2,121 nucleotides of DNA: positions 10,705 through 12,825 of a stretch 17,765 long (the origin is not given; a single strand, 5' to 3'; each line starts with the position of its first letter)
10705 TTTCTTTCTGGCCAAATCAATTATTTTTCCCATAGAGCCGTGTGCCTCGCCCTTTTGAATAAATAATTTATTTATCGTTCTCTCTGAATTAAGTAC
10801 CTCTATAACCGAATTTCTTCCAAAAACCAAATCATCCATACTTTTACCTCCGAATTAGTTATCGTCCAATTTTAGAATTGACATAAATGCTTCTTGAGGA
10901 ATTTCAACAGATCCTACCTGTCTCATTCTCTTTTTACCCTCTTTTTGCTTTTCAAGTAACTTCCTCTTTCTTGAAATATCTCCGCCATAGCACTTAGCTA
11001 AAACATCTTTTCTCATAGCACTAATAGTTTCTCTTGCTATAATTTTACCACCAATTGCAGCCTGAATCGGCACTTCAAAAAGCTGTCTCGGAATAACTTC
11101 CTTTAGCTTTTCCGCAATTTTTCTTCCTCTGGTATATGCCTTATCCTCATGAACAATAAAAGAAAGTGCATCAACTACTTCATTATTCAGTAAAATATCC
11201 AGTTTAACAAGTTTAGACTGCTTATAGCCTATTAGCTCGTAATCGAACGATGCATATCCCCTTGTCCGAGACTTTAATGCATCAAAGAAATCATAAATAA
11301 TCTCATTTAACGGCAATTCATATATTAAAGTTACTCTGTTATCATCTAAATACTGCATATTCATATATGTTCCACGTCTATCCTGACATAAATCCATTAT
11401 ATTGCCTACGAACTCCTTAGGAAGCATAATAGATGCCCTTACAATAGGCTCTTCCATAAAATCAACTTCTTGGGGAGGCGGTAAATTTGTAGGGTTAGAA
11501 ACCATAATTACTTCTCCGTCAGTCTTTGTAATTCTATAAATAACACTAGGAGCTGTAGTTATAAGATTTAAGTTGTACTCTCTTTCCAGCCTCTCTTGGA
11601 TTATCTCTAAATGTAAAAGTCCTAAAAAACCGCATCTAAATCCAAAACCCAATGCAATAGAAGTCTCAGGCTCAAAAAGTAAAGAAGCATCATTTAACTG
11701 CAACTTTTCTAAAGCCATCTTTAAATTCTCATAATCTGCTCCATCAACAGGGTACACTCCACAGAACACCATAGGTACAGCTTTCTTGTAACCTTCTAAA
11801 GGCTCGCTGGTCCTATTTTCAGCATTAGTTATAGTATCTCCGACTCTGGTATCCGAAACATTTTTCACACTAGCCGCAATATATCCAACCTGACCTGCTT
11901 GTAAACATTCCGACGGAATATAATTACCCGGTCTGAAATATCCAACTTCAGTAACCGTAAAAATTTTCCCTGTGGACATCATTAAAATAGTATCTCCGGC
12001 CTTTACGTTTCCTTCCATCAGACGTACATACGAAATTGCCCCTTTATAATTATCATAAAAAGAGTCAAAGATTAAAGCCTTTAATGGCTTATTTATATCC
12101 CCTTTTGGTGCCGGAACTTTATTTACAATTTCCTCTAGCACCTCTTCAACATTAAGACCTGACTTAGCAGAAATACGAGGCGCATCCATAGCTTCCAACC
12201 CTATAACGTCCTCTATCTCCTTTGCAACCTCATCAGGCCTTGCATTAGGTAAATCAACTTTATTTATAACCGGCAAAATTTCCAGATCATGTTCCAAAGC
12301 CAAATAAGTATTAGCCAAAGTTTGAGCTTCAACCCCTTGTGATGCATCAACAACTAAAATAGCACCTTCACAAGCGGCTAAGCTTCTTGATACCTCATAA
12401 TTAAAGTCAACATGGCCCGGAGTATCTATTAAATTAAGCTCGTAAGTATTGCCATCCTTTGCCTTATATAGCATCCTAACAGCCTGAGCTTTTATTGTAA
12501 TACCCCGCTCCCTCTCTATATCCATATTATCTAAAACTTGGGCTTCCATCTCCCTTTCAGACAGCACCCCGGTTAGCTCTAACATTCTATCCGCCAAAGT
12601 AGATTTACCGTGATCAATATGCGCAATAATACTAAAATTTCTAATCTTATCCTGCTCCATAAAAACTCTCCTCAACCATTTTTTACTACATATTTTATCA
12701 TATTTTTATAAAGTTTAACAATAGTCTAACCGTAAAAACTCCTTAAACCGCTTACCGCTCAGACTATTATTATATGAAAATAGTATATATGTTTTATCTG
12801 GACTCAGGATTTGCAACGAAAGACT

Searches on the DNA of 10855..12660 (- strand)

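Call 84: search_rna_families(sources=[L022, L027, L009, L014], threshold=evalue, max_evalue=1)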
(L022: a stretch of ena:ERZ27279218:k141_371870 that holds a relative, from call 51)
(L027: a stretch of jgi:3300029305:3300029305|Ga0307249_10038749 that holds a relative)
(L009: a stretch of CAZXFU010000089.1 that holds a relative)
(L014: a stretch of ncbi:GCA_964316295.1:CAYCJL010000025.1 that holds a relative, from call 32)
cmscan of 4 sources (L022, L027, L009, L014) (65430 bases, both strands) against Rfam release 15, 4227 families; matches with E-value up to 1: 1.
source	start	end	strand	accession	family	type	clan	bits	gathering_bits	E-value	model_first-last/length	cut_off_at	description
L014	6739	6810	-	RF01490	rli51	Cis-reg;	-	33.3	48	0.053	1-121/121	no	Listeria snRNA rli51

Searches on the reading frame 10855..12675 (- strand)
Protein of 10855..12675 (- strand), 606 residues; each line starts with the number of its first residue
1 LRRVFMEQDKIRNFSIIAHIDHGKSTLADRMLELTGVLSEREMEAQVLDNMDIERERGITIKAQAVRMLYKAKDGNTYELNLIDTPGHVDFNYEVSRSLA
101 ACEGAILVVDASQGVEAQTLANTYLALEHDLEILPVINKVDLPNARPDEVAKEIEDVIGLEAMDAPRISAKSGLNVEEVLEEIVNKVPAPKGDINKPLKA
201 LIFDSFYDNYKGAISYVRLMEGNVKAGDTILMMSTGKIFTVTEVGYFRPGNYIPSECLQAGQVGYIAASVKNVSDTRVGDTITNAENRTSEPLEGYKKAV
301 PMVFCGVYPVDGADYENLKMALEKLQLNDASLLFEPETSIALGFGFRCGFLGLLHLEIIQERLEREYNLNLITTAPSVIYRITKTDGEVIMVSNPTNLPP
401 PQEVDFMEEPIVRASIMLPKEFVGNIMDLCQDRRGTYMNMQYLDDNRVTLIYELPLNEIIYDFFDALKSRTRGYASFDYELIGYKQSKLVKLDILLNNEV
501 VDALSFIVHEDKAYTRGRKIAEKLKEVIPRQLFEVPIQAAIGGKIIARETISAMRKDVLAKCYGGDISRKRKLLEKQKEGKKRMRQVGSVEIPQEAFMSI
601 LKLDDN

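Call 9: search_protein_families(library=pfam, proteins=[window:10855-12675:-])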
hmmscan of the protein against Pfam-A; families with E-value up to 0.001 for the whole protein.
window:10855-12675:- (606 aa): 9 families
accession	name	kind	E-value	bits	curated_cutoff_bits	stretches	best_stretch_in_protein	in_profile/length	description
PF00009.33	GTP_EFTU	-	6.2e-56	189.4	26.5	1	10-188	2-187/188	Elongation factor Tu GTP binding domain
PF06421.17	LepA_C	-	8.1e-53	177.5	29.7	1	496-602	1-107/107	GTP-binding protein LepA C-terminus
PF00679.30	EFG_C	-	9e-24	83.8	27.9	1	408-493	3-87/89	Elongation factor G C-terminus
PF03144.31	GTP_EFTU_D2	-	3.1e-10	40.8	30.3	1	212-283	1-73/73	Elongation factor Tu domain 2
PF14492.12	EFG_III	-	9.2e-07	29.3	27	1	301-373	4-73/75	Elongation Factor G, domain III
PF00071.28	Ras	-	1.2e-05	25.3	21.6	1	60-187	31-160/162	Ras family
PF22042.2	EF-G_D2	-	0.00012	22.5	27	1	197-266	1-68/84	Elongation factor G domain 2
PF01926.29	MMR_HSR1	-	0.00087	19.8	21.9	0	22-139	10-113/113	50S ribosome-binding GTPase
PF16658.11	RF3_C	-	0.00087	19.6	40.1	0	301-375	9-81/132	Class II release factor RF3, C-terminal domain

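Call 12: find_encoding_contigs(protein=window:10855-12675:-, flank=10000, max_places=10)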
Protein window:10855-12675:- (606 aa): no gene with exactly this product is on record in the collection.

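Call 13: find_encoding_contigs(protein=window:10855-12660:-, flank=10000, max_places=10)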
Protein window:10855-12660:- (601 aa): 6 contigs read that carry it; 6 places shown.
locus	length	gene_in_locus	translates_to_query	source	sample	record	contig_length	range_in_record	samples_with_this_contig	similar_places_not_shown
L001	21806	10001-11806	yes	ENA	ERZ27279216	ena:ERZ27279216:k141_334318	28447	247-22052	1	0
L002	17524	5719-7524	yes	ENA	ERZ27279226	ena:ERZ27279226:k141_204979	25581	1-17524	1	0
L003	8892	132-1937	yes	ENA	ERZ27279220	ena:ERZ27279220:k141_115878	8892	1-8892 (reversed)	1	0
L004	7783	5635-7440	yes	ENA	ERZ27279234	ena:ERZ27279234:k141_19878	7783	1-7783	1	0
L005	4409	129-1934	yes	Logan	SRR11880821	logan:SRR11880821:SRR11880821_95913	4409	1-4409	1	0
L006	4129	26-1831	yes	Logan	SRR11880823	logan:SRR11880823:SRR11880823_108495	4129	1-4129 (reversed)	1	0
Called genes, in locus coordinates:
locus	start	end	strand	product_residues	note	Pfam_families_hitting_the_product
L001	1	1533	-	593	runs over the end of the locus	?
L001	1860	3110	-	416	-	PF14657:Arm-DNA-bind_4 (weak), PF14659:Phage_int_SAM_3, PF00589:Phage_integrase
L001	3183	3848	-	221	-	-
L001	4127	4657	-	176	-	PF00589:Phage_integrase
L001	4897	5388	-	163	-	PF12682:Flavodoxin_4, PF12641:Flavodoxin_3 (faint), PF12724:Flavodoxin_5 (faint)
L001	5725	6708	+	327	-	PF00389:2-Hacid_dh, PF02826:2-Hacid_dh_C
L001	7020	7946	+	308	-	PF01116:F_bP_aldolase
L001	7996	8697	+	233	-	PF18912:DZR_2, PF00156:Pribosyltran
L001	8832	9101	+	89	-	PF04316:FlgM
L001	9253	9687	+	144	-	PF09148:DUF1934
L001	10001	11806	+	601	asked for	PF00009:GTP_EFTU, PF00071:Ras (faint), PF03144:GTP_EFTU_D2, PF14492:EFG_III (weak), PF00679:EFG_C, PF06421:LepA_C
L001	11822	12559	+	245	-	PF08032:SpoU_sub_bind, PF00588:SpoU_methylase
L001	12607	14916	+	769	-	PF17854:FtsK_alpha, PF01580:FtsK_SpoIIIE, PF09397:FtsK_gamma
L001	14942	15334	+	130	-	-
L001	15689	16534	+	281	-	PF00303:Thymidylat_synt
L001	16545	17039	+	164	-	PF00186:DHFR_1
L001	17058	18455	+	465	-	PF00682:HMGL-like, PF02436:PYC_OADA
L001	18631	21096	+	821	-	PF00395:SLH (weak)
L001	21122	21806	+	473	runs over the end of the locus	PF00395:SLH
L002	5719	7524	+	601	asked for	PF00009:GTP_EFTU, PF00071:Ras (faint), PF03144:GTP_EFTU_D2, PF14492:EFG_III (weak), PF00679:EFG_C, PF06421:LepA_C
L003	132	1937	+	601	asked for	PF00009:GTP_EFTU, PF00071:Ras (faint), PF03144:GTP_EFTU_D2, PF14492:EFG_III (weak), PF00679:EFG_C, PF06421:LepA_C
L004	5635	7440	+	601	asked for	PF00009:GTP_EFTU, PF00071:Ras (faint), PF03144:GTP_EFTU_D2, PF14492:EFG_III (weak), PF00679:EFG_C, PF06421:LepA_C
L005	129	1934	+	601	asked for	PF00009:GTP_EFTU, PF00071:Ras (faint), PF03144:GTP_EFTU_D2, PF14492:EFG_III (weak), PF00679:EFG_C, PF06421:LepA_C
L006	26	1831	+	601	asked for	PF00009:GTP_EFTU, PF00071:Ras (faint), PF03144:GTP_EFTU_D2, PF14492:EFG_III (weak), PF00679:EFG_C, PF06421:LepA_C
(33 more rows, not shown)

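Call 31: find_homologous_proteins(query=window:10855-12660:-, max_evalue=1e-100)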
Query window:10855-12660:- (601 aa): 8000 proteins with E <= 1e-100 among 8000 candidates; the best 120 are listed.
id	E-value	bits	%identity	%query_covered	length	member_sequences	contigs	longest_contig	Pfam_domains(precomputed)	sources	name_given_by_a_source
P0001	0.0e+0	1273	95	100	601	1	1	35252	PF00679.31,PF14492.13,PF06421.18,PF00009.34,PF03144.32,PF22042.3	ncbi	-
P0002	0.0e+0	1267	95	100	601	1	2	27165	PF00679.31,PF14492.13,PF06421.18,PF00009.34,PF03144.32,PF22042.3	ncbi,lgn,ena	-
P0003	0.0e+0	1257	93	100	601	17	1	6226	PF00679.31,PF14492.13,PF06421.18,PF00009.34,PF03144.32,PF22042.3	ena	-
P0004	0.0e+0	1246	93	100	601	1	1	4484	PF00679.31,PF14492.13,PF06421.18,PF00009.34,PF03144.32,PF22042.3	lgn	-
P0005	0.0e+0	1246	93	100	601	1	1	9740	PF00679.31,PF14492.13,PF06421.18,PF00009.34,PF03144.32,PF22042.3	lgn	-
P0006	0.0e+0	1245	93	100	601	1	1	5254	PF00679.31,PF14492.13,PF06421.18,PF00009.34,PF03144.32,PF22042.3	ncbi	-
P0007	0.0e+0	1242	92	100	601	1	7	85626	PF00679.31,PF14492.13,PF06421.18,PF00009.34,PF03144.32,PF22042.3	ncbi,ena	-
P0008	0.0e+0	1242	92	100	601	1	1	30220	PF00679.31,PF14492.13,PF06421.18,PF00009.34,PF03144.32,PF22042.3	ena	-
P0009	0.0e+0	1242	93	100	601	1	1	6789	PF00679.31,PF14492.13,PF06421.18,PF00009.34,PF03144.32,PF22042.3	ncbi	-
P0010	0.0e+0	1241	92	100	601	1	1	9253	PF00679.31,PF06421.18,PF00009.34,PF03144.32,PF22042.3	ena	-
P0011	0.0e+0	1241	93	100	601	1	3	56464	PF00679.31,PF06421.18,PF00009.34,PF03144.32,PF22042.3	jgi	-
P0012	0.0e+0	1241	92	100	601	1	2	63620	PF00679.31,PF14492.13,PF06421.18,PF00009.34,PF03144.32,PF22042.3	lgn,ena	-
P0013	0.0e+0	1239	92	100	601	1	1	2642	PF00679.31,PF14492.13,PF06421.18,PF00009.34,PF03144.32,PF22042.3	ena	-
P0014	0.0e+0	1239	92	100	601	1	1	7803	PF00679.31,PF14492.13,PF06421.18,PF00009.34,PF03144.32,PF22042.3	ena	-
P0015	0.0e+0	1238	92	100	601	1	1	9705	PF00679.31,PF14492.13,PF06421.18,PF00009.34,PF03144.32,PF22042.3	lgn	-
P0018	0.0e+0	1237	92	100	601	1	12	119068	PF00679.31,PF14492.13,PF06421.18,PF00009.34,PF03144.32,PF22042.3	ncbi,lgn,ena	-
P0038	0.0e+0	1148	85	100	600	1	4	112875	PF00679.31,PF14492.13,PF06421.18,PF00009.34,PF03144.32,PF00071.29,PF22042.3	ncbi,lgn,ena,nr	ncbi:MAG: translation elongation factor 4 [Clostridia bacterium]|nr:translation elongation factor 4 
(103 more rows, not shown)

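Call 32: find_encoding_contigs(protein=P0001, flank=10000, max_places=3)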
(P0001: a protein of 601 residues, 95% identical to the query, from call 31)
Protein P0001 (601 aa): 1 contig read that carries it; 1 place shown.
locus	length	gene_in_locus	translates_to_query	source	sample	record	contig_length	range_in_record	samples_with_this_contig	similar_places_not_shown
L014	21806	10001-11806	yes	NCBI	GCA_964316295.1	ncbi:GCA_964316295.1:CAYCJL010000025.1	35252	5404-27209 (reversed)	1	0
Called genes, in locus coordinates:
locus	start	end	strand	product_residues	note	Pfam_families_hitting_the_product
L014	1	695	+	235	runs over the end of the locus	PF01027:Bax1-I, PF12811:BaxI_1 (weak)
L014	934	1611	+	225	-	PF00005:ABC_tran, PF13304:AAA_21 (faint), PF02463:SMC_N (weak)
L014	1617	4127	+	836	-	PF12704:MacB_PCD (weak), PF02687:FtsX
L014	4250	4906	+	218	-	PF00072:Response_reg, PF00486:Trans_reg_C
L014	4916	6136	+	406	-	PF00512:HisKA, PF02518:HATPase_c, PF13589:HATPase_c_3 (weak)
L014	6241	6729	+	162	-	-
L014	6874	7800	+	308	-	PF01116:F_bP_aldolase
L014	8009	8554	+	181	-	PF00156:Pribosyltran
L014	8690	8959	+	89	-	PF04316:FlgM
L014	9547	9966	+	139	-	PF09148:DUF1934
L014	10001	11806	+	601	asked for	PF00009:GTP_EFTU, PF03144:GTP_EFTU_D2, PF22042:EF-G_D2 (weak), PF14492:EFG_III (weak), PF00679:EFG_C, PF06421:LepA_C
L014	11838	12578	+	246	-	PF08032:SpoU_sub_bind, PF00588:SpoU_methylase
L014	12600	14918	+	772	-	PF17854:FtsK_alpha, PF01580:FtsK_SpoIIIE, PF09397:FtsK_gamma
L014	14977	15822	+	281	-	PF00303:Thymidylat_synt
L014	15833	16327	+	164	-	PF00186:DHFR_1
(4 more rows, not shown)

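Call 33: find_encoding_contigs(protein=P0018, flank=10000, max_places=4)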
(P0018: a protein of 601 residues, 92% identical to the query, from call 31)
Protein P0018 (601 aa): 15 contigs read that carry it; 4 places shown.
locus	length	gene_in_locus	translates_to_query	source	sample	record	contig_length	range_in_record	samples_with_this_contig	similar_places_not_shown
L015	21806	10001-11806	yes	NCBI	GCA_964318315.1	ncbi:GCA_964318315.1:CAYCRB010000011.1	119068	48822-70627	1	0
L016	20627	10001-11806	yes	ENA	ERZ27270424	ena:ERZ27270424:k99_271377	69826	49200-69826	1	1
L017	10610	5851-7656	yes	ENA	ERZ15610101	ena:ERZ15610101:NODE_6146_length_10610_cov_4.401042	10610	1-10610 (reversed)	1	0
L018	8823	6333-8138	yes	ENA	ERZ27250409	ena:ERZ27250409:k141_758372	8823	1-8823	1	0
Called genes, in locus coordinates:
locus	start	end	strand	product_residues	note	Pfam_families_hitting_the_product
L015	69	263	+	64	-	PF00269:SASP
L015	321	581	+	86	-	PF06135:IreB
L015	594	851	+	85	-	-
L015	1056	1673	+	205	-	PF04647:AgrB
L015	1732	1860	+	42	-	-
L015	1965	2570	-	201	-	-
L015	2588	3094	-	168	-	PF04542:Sigma70_r2, PF08281:Sigma70_r4_2, PF04545:Sigma70_r4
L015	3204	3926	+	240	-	-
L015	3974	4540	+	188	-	PF14501:HATPase_c_5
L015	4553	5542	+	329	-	PF00389:2-Hacid_dh, PF02826:2-Hacid_dh_C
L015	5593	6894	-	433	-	-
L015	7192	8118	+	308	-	PF01116:F_bP_aldolase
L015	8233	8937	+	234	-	PF18912:DZR_2, PF00156:Pribosyltran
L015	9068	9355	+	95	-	PF04316:FlgM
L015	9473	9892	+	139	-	PF09148:DUF1934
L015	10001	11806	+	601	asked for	PF00009:GTP_EFTU, PF03144:GTP_EFTU_D2, PF22042:EF-G_D2 (weak), PF14492:EFG_III (faint), PF00679:EFG_C, PF06421:LepA_C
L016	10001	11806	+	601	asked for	PF00009:GTP_EFTU, PF03144:GTP_EFTU_D2, PF22042:EF-G_D2 (weak), PF14492:EFG_III (faint), PF00679:EFG_C, PF06421:LepA_C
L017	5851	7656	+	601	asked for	PF00009:GTP_EFTU, PF03144:GTP_EFTU_D2, PF22042:EF-G_D2 (weak), PF14492:EFG_III (faint), PF00679:EFG_C, PF06421:LepA_C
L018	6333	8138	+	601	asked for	PF00009:GTP_EFTU, PF03144:GTP_EFTU_D2, PF22042:EF-G_D2 (weak), PF14492:EFG_III (faint), PF00679:EFG_C, PF06421:LepA_C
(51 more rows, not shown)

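Call 34: find_encoding_contigs(protein=P0038, flank=10000, max_places=3)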
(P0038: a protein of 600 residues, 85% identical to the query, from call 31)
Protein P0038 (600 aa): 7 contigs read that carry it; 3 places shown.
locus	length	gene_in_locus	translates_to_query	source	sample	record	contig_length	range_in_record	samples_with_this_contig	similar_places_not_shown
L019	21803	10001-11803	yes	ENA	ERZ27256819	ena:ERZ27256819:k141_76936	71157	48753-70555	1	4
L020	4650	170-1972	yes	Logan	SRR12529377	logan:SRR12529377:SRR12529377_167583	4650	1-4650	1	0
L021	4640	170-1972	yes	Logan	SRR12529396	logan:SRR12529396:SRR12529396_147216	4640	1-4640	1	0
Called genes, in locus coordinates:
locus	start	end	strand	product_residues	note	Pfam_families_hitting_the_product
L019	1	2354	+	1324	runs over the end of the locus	PF19590:TrbL_3 (weak)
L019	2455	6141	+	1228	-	-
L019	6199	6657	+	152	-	-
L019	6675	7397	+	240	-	-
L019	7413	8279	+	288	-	-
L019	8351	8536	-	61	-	PF00830:Ribosomal_L28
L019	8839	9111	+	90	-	-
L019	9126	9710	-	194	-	PF02441:Flavoprotein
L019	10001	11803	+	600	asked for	PF00009:GTP_EFTU, PF00071:Ras (faint), PF03144:GTP_EFTU_D2, PF22042:EF-G_D2 (weak), PF14492:EFG_III (weak), PF00679:EFG_C, PF06421:LepA_C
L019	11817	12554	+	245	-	PF08032:SpoU_sub_bind, PF00588:SpoU_methylase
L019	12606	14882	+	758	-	PF17854:FtsK_alpha, PF01580:FtsK_SpoIIIE, PF09397:FtsK_gamma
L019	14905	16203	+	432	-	PF13439:Glyco_transf_4, PF13579:Glyco_trans_4_4, PF00534:Glycos_transf_1, PF13692:Glyco_trans_1_4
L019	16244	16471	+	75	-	-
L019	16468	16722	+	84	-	-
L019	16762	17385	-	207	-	PF01467:CTP_transf_like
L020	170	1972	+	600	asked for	PF00009:GTP_EFTU, PF00071:Ras (faint), PF03144:GTP_EFTU_D2, PF22042:EF-G_D2 (weak), PF14492:EFG_III (weak), PF00679:EFG_C, PF06421:LepA_C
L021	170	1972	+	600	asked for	PF00009:GTP_EFTU, PF00071:Ras (faint), PF03144:GTP_EFTU_D2, PF22042:EF-G_D2 (weak), PF14492:EFG_III (weak), PF00679:EFG_C, PF06421:LepA_C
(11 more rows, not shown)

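Call 51: find_encoding_contigs(protein=P0002, flank=10000, max_places=3)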
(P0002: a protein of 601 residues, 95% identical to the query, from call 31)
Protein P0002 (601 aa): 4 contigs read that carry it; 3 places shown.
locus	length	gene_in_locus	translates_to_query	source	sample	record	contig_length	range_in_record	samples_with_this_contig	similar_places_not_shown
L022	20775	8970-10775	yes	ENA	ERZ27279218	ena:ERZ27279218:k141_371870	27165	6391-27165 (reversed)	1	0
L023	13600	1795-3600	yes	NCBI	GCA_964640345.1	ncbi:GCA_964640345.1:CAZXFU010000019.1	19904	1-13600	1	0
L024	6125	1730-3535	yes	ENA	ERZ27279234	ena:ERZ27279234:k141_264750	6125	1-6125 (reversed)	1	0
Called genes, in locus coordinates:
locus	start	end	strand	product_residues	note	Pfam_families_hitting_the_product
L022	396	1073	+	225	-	PF00005:ABC_tran, PF13304:AAA_21 (faint), PF02463:SMC_N (weak)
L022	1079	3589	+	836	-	PF12704:MacB_PCD (weak), PF02687:FtsX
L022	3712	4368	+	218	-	PF00072:Response_reg, PF00486:Trans_reg_C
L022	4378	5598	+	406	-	PF00512:HisKA, PF02518:HATPase_c, PF13589:HATPase_c_3 (weak)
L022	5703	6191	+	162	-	-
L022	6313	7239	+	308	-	PF01116:F_bP_aldolase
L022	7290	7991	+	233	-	PF18912:DZR_2, PF00156:Pribosyltran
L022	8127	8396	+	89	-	PF04316:FlgM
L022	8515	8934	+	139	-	PF09148:DUF1934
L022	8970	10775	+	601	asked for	PF00009:GTP_EFTU, PF03144:GTP_EFTU_D2, PF22042:EF-G_D2 (weak), PF14492:EFG_III (weak), PF00679:EFG_C, PF06421:LepA_C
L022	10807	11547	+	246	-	PF08032:SpoU_sub_bind, PF00588:SpoU_methylase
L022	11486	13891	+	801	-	PF17854:FtsK_alpha, PF01580:FtsK_SpoIIIE, PF09397:FtsK_gamma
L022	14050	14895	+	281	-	PF00303:Thymidylat_synt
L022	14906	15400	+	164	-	PF00186:DHFR_1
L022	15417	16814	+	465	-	PF00682:HMGL-like, PF02436:PYC_OADA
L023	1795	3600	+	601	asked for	PF00009:GTP_EFTU, PF03144:GTP_EFTU_D2, PF22042:EF-G_D2 (weak), PF14492:EFG_III (weak), PF00679:EFG_C, PF06421:LepA_C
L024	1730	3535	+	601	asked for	PF00009:GTP_EFTU, PF03144:GTP_EFTU_D2, PF22042:EF-G_D2 (weak), PF14492:EFG_III (weak), PF00679:EFG_C, PF06421:LepA_C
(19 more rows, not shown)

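Call 52: find_encoding_contigs(protein=P0003, flank=10000, max_places=4)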
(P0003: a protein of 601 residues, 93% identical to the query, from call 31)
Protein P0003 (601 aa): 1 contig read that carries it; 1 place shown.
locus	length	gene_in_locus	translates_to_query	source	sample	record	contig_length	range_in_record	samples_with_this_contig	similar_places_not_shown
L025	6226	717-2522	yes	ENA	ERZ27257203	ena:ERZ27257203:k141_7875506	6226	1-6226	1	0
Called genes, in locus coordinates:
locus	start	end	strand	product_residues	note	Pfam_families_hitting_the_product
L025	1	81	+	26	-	?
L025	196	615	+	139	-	PF09148:DUF1934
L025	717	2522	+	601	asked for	PF00009:GTP_EFTU, PF03144:GTP_EFTU_D2, PF22042:EF-G_D2 (weak), PF14492:EFG_III (weak), PF00679:EFG_C, PF06421:LepA_C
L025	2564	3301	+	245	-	PF08032:SpoU_sub_bind, PF00588:SpoU_methylase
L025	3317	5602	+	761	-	PF17854:FtsK_alpha, PF01580:FtsK_SpoIIIE, PF09397:FtsK_gamma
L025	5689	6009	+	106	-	-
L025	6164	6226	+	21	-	?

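Call 70: search_protein_families(library=pfam, proteins=[L001:1-1533:-, L001:1860-3110:-, L001:3183-3848:-, L001:4127-4657:-], max_evalue=0.01)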
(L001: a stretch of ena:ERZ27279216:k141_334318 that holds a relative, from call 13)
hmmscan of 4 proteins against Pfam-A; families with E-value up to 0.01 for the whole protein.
L001:1-1533:- (511 aa): 0 families

L001:1860-3110:- (416 aa): 3 families
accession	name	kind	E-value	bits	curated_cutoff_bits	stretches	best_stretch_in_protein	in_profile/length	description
PF00589.27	Phage_integrase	-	1.6e-27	96.8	27.1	1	176-386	3-171/172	Phage integrase family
PF14659.12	Phage_int_SAM_3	-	2.7e-13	50.4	22.6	1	64-119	2-56/58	Phage integrase, N-terminal SAM-like domain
PF14657.12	Arm-DNA-bind_4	-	1.7e-06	28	22.3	1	12-53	2-45/47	Arm DNA-binding domain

L001:3183-3848:- (221 aa): 1 family
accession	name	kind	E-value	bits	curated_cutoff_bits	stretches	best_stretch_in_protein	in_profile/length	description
PF10356.15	RRG7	-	0.0028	17.5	22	1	16-96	68-148/185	Required for respiratory growth protein 7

L001:4127-4657:- (176 aa): 1 family
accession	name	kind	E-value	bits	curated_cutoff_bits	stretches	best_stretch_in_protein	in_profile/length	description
PF00589.27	Phage_integrase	-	9.3e-26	91.1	27.1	1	12-163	24-170/172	Phage integrase family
